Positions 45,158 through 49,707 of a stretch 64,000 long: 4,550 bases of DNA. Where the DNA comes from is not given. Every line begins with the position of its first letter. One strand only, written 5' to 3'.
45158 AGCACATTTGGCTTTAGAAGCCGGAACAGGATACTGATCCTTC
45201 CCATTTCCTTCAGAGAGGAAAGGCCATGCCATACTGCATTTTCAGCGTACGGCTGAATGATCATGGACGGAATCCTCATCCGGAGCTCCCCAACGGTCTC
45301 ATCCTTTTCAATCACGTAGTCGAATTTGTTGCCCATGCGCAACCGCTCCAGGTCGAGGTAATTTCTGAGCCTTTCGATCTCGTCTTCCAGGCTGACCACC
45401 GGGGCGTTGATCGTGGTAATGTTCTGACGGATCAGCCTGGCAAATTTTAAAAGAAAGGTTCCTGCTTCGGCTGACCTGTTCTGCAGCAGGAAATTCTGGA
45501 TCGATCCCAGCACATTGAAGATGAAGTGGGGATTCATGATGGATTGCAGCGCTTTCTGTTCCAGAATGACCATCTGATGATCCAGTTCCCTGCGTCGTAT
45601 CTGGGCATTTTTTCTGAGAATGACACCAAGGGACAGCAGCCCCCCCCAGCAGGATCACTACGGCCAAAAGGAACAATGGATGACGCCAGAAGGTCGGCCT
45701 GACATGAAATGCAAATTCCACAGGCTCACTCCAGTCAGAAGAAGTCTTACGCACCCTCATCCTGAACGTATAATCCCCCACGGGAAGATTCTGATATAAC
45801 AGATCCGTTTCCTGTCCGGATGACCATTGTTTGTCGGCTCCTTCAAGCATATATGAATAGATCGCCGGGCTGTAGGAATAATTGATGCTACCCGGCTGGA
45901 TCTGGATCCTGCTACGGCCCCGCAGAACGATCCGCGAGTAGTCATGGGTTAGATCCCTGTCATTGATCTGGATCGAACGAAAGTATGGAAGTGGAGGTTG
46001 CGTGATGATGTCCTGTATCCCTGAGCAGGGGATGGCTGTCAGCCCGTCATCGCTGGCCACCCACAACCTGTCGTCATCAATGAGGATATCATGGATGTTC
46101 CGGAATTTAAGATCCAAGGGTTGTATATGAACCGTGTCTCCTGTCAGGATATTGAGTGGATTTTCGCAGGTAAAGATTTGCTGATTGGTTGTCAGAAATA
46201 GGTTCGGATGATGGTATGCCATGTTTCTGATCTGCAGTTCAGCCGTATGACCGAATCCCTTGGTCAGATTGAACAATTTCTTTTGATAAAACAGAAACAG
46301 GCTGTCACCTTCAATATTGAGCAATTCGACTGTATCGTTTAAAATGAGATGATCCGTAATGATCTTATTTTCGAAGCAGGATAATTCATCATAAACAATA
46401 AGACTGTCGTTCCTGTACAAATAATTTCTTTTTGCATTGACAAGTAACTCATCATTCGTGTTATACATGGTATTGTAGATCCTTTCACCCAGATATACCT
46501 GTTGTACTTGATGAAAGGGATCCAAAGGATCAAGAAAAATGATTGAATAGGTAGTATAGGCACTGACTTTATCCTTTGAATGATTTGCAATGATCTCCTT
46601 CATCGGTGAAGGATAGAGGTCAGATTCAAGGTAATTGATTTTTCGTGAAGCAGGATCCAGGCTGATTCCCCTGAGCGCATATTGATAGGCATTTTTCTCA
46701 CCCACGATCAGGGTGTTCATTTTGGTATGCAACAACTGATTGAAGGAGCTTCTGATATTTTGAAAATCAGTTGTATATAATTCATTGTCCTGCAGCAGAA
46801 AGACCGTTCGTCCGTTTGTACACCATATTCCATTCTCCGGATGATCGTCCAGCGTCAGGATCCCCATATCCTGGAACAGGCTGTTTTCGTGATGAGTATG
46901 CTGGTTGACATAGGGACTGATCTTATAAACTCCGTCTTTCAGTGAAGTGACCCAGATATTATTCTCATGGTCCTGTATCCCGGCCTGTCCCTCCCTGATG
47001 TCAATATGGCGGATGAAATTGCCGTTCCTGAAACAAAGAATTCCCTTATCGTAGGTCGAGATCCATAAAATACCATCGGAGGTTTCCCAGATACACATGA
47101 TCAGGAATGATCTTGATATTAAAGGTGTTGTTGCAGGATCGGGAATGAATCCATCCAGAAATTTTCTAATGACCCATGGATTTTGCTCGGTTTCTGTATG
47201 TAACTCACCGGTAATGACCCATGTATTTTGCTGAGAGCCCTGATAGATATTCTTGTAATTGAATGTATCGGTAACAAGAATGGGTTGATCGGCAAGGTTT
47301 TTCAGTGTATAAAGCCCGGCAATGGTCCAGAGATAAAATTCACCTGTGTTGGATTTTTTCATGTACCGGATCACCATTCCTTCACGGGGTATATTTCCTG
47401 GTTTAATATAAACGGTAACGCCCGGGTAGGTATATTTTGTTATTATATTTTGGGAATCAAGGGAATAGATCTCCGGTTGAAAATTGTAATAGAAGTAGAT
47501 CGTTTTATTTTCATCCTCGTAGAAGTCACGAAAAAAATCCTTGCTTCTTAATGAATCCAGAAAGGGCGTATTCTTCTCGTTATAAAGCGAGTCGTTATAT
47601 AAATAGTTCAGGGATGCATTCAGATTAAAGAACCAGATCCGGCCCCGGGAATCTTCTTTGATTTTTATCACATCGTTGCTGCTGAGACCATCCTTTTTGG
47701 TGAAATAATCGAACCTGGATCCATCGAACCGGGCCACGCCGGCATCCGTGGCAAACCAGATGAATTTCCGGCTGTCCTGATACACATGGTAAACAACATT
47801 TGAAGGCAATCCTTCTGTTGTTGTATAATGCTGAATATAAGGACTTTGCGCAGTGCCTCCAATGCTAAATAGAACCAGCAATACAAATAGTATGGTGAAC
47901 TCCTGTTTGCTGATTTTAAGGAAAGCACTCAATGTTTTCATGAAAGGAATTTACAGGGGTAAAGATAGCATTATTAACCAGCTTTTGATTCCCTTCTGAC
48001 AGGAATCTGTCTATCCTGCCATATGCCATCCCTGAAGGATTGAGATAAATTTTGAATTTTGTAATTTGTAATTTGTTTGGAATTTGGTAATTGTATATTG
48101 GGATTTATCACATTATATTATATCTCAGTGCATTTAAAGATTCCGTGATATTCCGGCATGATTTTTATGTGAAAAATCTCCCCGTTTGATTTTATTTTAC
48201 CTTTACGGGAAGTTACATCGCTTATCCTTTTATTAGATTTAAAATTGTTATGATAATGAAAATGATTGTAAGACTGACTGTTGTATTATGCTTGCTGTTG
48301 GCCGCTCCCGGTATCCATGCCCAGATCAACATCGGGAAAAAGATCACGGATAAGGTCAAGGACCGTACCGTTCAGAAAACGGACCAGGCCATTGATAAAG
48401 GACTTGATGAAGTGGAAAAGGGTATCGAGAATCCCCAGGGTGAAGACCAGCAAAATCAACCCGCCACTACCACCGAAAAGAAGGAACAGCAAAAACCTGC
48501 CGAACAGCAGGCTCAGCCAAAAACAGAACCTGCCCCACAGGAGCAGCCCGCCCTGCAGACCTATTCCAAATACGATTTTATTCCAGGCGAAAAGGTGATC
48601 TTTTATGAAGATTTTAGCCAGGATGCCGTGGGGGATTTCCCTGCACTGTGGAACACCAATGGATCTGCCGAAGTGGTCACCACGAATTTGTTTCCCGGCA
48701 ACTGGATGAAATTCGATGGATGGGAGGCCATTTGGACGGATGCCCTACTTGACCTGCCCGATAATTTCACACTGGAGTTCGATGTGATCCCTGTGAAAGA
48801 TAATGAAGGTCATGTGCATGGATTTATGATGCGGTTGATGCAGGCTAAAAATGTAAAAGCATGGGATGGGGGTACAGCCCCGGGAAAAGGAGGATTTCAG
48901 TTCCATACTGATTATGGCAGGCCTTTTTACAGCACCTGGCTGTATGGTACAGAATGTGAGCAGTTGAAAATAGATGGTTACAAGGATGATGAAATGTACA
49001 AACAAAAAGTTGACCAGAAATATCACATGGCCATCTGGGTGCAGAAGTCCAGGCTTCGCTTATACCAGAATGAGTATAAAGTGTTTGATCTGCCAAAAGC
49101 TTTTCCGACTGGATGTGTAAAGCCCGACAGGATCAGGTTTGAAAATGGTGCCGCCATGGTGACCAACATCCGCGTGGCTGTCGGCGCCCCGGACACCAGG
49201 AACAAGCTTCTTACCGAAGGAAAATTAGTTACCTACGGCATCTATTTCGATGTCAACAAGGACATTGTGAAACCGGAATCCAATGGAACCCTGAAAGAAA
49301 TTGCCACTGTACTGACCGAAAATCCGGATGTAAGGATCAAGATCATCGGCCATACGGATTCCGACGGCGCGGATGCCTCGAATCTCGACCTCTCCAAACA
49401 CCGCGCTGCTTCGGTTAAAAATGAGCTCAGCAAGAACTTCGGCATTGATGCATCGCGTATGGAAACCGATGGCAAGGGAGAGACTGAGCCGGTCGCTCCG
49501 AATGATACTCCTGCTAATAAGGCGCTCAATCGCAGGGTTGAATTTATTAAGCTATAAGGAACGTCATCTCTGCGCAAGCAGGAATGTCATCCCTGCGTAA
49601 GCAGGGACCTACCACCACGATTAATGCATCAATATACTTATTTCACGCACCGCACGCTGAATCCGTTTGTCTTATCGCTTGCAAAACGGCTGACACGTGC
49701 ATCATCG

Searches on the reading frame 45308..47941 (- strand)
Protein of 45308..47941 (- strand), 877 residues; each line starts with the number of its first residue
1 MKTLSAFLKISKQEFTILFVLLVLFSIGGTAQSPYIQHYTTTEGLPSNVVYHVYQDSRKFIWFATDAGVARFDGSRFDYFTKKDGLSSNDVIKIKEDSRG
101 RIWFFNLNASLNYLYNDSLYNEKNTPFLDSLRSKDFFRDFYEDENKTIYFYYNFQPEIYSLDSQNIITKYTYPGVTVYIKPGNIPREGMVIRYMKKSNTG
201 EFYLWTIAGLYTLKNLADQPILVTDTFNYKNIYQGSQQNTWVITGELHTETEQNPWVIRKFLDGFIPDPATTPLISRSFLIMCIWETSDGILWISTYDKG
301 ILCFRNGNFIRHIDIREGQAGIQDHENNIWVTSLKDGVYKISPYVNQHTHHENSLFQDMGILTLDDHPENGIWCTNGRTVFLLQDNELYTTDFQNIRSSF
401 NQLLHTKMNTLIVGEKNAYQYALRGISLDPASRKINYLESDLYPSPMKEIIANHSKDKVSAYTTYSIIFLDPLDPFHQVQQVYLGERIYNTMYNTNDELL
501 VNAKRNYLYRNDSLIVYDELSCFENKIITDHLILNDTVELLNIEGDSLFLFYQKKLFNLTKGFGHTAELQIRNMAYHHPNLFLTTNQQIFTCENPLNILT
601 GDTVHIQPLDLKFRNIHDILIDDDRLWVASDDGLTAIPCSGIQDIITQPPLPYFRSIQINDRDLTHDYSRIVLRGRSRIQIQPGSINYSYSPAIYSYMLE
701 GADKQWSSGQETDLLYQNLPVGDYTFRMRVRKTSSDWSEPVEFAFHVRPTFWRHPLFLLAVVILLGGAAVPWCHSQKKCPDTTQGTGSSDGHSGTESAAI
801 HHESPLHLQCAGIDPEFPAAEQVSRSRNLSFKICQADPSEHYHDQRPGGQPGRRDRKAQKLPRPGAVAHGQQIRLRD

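Call 66: search_protein_families(library=pfam, proteins=[window:45308-47941:-], max_evalue=0.00001)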
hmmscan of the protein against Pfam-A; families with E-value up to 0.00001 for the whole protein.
window:45308-47941:- (877 aa): 2 families
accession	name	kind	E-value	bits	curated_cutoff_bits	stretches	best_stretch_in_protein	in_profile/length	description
PF07494.17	Reg_prop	-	1.9e-16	58.5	20.4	0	44-66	1-23/24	Two component regulator propeller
PF07495.19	Y_Y_Y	-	3.5e-11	43.3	26.6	1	694-747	9-64/65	Y_Y_Y domain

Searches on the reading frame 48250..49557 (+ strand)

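Call 66: search_protein_families(library=pfam, proteins=[window:48250-49557:+], max_evalue=0.00001)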
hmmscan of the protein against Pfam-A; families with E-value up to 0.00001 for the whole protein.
window:48250-49557:+ (435 aa): 1 family
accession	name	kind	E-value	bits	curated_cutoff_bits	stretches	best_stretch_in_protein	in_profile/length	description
PF00691.25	OmpA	-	6.9e-22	78.1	27.2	1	332-428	1-98/98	OmpA family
